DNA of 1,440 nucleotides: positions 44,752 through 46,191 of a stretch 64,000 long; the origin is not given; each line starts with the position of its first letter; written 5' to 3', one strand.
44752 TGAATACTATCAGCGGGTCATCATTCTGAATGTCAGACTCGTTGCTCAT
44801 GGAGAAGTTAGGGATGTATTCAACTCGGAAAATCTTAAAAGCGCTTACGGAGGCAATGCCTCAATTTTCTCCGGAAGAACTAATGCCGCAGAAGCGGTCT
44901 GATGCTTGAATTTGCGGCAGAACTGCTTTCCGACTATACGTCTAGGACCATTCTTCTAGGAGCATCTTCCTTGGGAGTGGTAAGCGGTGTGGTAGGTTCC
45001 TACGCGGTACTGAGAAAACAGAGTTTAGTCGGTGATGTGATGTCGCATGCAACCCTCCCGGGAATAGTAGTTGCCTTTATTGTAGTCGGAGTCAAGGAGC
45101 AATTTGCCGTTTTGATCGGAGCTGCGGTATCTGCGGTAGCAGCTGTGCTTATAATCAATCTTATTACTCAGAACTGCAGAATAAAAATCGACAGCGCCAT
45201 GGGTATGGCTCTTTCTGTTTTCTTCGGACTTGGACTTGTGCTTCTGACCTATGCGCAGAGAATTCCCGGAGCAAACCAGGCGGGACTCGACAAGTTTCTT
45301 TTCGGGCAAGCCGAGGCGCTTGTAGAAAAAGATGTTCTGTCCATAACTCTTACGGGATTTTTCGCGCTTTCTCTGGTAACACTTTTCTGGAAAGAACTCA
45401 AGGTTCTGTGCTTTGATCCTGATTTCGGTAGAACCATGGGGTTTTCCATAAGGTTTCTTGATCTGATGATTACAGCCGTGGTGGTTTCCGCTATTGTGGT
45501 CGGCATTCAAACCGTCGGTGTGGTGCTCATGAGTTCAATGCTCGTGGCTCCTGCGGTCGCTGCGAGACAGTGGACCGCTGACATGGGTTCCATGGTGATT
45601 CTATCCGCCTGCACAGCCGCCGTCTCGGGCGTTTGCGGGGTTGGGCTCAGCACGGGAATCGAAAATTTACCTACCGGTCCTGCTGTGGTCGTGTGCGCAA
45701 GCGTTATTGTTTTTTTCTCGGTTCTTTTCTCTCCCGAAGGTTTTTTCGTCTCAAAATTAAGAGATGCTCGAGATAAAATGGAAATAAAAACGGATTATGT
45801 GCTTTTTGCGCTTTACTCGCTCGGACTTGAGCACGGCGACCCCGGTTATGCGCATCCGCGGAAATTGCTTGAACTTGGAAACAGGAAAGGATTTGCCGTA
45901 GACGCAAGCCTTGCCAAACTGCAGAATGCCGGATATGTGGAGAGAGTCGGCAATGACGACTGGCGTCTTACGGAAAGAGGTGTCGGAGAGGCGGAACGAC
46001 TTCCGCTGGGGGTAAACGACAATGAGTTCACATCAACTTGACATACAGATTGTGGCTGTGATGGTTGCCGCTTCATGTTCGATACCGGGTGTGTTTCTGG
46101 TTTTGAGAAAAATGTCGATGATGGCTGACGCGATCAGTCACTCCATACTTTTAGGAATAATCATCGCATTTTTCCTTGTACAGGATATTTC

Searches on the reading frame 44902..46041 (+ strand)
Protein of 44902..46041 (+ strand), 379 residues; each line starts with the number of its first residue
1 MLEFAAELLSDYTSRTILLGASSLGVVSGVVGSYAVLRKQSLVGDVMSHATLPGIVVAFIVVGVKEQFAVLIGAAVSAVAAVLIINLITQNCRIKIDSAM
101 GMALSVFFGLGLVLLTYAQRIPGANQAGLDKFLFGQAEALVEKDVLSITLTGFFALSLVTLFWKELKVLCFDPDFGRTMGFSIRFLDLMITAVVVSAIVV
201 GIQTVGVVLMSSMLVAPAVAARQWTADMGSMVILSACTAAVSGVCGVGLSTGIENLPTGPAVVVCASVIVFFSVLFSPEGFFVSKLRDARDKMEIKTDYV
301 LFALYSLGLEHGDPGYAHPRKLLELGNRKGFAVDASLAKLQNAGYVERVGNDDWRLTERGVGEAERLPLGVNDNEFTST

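Call 30: list_cluster_members(proteins=[window:44902-46041:+, window:47946-49196:+, window:49155-50498:-, window:21598-22770:+, window:33494-36622:+, window:18533-21355:+, window:58104-59480:+, window:10715-11854:+, window:1310-2704:-, window:40941-42257:-])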
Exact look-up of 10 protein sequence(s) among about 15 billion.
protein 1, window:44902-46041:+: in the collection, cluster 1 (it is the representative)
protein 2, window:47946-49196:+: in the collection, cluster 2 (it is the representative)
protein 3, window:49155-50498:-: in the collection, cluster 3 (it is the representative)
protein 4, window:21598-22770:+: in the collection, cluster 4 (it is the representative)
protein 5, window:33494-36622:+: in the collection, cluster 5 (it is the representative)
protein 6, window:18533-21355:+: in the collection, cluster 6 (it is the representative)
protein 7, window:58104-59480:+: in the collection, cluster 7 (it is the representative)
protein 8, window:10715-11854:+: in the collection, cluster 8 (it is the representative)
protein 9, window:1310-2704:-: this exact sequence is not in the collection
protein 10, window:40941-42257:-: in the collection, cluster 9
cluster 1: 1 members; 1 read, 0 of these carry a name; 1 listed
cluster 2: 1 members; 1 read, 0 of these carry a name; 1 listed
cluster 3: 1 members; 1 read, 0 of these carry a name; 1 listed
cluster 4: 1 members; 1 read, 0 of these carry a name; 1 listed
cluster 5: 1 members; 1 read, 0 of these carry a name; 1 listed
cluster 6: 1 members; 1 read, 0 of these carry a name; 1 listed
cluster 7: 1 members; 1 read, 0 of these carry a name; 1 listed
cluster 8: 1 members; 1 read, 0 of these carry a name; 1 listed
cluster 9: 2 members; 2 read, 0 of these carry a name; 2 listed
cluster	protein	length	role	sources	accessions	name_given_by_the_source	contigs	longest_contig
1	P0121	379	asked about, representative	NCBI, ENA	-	-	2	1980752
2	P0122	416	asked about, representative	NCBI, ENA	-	-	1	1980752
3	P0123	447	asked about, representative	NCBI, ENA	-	-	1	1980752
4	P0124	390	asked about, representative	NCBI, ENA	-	-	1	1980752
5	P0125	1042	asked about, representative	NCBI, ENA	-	-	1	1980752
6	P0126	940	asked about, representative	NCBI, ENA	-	-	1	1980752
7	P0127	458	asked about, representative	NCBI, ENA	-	-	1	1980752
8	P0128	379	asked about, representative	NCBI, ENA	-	-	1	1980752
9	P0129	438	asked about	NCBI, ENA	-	-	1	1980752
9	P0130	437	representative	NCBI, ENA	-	-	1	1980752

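Call 31: find_encoding_contigs(protein=P0130, flank=10000, max_places=6)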
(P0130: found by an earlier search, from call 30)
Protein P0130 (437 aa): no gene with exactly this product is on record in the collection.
